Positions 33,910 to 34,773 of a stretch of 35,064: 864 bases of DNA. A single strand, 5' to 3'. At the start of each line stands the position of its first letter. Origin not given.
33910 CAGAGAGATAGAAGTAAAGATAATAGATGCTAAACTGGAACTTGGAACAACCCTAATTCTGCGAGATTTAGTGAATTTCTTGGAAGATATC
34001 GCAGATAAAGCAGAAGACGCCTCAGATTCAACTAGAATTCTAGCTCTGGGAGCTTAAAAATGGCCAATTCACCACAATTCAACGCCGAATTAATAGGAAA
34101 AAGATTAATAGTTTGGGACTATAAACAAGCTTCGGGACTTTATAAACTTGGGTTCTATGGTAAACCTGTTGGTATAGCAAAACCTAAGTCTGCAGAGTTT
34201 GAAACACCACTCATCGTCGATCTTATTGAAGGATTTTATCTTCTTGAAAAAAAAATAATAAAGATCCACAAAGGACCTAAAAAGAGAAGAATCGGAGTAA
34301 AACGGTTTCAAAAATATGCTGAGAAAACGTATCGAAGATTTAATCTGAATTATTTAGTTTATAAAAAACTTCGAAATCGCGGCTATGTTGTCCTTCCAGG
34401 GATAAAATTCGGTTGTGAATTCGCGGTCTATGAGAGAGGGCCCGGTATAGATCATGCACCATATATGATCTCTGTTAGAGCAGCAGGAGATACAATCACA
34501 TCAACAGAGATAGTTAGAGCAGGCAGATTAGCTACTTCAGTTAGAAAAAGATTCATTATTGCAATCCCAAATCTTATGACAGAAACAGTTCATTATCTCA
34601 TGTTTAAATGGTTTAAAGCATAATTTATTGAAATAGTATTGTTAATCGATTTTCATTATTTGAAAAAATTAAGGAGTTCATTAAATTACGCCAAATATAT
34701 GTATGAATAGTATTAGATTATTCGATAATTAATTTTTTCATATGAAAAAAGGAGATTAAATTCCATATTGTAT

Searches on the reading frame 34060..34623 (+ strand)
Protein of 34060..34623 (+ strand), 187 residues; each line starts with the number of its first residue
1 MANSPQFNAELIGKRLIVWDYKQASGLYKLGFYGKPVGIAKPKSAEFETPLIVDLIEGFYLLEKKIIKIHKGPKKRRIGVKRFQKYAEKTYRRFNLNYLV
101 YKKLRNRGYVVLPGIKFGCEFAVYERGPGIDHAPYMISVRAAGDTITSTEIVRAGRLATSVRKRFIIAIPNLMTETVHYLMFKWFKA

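Call 9: search_protein_families(library=pfam, proteins=[window:34060-34623:+])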
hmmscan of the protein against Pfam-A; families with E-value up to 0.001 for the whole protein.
window:34060-34623:+ (187 aa): 2 families
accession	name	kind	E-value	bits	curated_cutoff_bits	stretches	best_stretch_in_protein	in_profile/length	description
PF01974.23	tRNA_int_endo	-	7.9e-29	100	27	1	94-170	1-77/85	tRNA intron endonuclease, catalytic C-terminal domain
PF02778.19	tRNA_int_endo_N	-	1.5e-14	53.7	21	1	9-73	3-58/67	tRNA intron endonuclease, N-terminal domain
